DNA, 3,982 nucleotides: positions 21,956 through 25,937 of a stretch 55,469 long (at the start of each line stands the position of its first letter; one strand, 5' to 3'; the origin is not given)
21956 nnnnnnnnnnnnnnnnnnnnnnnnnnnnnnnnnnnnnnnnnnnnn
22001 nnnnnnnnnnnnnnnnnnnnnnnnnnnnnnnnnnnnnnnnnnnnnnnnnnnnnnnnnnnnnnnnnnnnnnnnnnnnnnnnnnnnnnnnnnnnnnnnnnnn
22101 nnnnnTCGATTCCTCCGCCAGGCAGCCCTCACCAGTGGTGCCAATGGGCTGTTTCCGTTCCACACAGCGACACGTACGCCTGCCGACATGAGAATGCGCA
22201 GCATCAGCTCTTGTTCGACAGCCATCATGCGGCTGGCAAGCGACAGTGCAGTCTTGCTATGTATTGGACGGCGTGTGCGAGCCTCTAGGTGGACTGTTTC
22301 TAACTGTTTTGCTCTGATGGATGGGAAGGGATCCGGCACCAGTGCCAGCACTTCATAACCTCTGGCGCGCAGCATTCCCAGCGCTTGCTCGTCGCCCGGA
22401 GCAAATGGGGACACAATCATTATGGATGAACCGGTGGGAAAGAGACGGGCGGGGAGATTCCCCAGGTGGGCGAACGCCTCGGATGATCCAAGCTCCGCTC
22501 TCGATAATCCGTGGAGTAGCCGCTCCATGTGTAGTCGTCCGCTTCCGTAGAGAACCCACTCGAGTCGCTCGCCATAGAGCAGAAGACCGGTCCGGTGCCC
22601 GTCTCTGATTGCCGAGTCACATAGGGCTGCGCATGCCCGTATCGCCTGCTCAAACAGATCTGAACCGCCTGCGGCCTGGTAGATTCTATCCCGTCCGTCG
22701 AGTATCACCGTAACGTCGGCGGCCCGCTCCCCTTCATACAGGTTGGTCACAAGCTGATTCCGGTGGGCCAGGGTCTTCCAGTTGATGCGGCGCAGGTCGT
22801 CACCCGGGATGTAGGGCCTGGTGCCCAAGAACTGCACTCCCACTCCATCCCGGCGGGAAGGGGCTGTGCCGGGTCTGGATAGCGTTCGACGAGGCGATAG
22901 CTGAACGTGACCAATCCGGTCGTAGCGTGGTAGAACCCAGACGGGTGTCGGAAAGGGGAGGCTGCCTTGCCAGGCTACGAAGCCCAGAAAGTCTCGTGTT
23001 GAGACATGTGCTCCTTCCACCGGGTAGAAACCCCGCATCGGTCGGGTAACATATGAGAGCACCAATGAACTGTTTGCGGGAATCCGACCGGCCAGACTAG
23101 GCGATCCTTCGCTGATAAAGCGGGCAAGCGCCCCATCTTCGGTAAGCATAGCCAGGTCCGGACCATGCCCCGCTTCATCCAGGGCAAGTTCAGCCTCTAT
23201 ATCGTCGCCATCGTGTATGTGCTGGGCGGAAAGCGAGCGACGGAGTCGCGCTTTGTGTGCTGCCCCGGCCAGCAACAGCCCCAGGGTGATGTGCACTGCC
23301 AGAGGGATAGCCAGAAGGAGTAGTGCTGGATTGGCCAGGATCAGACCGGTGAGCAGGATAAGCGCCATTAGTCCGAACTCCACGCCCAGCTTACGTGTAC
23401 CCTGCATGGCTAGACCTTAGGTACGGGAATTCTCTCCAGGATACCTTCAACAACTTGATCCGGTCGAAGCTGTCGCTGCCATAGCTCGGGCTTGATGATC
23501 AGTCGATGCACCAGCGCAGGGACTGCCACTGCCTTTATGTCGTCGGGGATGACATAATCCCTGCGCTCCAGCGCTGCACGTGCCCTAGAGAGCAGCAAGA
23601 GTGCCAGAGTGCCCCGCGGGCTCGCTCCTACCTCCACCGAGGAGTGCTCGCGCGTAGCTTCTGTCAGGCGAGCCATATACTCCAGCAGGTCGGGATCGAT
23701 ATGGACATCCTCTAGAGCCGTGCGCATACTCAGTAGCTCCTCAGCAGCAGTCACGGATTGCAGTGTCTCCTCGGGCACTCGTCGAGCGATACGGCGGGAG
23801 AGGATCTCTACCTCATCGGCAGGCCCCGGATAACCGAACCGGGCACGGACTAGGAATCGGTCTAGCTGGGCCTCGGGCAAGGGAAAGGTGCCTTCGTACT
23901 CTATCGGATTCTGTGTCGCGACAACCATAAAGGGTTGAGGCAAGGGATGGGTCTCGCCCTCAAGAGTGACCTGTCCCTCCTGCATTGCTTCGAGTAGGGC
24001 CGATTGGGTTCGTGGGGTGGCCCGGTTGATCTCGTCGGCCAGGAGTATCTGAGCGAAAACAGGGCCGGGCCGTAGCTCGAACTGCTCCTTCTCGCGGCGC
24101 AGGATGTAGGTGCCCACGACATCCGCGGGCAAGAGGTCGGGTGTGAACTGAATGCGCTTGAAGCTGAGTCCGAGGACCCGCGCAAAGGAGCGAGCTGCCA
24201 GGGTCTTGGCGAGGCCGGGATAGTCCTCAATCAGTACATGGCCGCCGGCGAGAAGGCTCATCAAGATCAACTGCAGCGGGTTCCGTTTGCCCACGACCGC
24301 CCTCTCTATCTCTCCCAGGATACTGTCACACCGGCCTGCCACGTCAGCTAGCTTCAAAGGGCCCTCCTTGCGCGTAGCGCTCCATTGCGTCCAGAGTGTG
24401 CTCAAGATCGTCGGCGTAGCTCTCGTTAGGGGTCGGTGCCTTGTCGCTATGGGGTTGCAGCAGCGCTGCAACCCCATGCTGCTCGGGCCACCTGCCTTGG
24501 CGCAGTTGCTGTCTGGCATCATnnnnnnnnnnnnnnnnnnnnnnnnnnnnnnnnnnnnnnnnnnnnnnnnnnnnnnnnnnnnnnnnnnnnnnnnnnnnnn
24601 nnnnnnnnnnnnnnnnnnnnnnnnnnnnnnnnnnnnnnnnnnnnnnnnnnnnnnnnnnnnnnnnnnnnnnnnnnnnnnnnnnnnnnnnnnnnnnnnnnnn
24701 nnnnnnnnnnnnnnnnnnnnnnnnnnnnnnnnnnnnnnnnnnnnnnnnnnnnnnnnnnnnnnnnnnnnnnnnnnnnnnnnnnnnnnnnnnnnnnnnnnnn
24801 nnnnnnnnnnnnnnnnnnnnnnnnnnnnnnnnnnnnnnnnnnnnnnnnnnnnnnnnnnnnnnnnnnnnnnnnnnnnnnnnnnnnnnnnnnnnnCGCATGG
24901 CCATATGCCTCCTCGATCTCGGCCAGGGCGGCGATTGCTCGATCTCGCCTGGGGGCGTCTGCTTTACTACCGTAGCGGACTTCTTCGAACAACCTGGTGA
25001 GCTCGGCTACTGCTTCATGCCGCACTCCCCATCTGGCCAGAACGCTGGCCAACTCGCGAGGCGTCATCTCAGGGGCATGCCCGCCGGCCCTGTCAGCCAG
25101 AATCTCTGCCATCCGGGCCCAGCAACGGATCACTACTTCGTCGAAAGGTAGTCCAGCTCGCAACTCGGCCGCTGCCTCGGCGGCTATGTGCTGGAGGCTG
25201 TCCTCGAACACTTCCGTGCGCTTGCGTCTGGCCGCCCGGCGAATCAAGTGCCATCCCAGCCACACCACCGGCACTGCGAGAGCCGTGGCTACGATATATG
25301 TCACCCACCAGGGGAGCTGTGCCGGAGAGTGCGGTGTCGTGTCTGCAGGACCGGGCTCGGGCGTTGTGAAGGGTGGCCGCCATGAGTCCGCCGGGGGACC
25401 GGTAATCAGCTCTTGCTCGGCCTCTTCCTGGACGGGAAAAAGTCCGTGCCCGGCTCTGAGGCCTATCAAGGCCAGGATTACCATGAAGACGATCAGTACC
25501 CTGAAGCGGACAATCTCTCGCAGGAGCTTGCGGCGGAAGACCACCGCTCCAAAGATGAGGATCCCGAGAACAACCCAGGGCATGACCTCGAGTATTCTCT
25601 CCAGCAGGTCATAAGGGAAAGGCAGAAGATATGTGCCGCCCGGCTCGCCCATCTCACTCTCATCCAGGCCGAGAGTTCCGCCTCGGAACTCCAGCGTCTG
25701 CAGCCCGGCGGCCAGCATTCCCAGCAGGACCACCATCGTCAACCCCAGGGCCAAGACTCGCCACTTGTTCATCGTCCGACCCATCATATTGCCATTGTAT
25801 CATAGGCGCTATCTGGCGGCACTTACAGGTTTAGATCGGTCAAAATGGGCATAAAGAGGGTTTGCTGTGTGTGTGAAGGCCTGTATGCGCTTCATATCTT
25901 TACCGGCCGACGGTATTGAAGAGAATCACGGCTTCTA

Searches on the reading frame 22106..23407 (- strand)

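Call 48: search_protein_families(library=pfam, proteins=[window:22106-23407:-], max_evalue=0.001)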
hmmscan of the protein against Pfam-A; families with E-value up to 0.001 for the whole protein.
window:22106-23407:- (434 aa): 1 family
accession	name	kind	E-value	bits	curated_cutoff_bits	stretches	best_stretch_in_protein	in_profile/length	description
PF01882.25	DUF58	-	6.9e-14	52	23.4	1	196-306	2-113/216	Protein of unknown function DUF58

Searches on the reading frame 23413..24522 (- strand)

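Call 48: search_protein_families(library=pfam, proteins=[window:23413-24522:-], max_evalue=0.001)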
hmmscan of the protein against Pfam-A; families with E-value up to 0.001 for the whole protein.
window:23413-24522:- (370 aa): 4 families
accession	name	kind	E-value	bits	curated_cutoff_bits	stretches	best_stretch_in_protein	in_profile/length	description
PF07726.17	AAA_3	-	1.1e-64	216.6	27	1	95-225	1-131/131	ATPase family associated with various cellular activities (AAA)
PF17863.7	AAA_lid_2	-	1.3e-22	79.8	22.7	1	288-359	1-72/74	AAA lid domain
PF07728.20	AAA_5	-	1.5e-12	48.1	22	1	101-223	7-139/139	AAA domain (dynein-related subfamily)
PF20030.5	bpMoxR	-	4.8e-08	32.7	27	1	67-235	5-172/205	MoxR domain in the MoxR-vWA-beta-propeller ternary systems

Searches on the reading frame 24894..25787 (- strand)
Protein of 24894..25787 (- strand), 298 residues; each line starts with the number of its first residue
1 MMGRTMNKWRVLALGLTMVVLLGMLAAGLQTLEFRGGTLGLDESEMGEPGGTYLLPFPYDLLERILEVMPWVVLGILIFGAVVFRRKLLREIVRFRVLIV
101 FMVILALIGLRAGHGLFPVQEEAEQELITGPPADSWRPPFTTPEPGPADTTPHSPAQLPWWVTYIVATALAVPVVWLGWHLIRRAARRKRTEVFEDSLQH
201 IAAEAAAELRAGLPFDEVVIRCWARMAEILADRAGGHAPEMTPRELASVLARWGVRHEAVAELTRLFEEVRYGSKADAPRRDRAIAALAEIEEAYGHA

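Call 48: search_protein_families(library=pfam, proteins=[window:24894-25787:-], max_evalue=0.001)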
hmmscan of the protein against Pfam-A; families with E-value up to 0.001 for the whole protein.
window:24894-25787:- (298 aa): 1 family
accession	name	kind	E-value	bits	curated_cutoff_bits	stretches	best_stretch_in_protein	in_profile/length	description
PF13559.11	DUF4129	-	1.7e-11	44.4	24.8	1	222-288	1-68/69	Domain of unknown function (DUF4129)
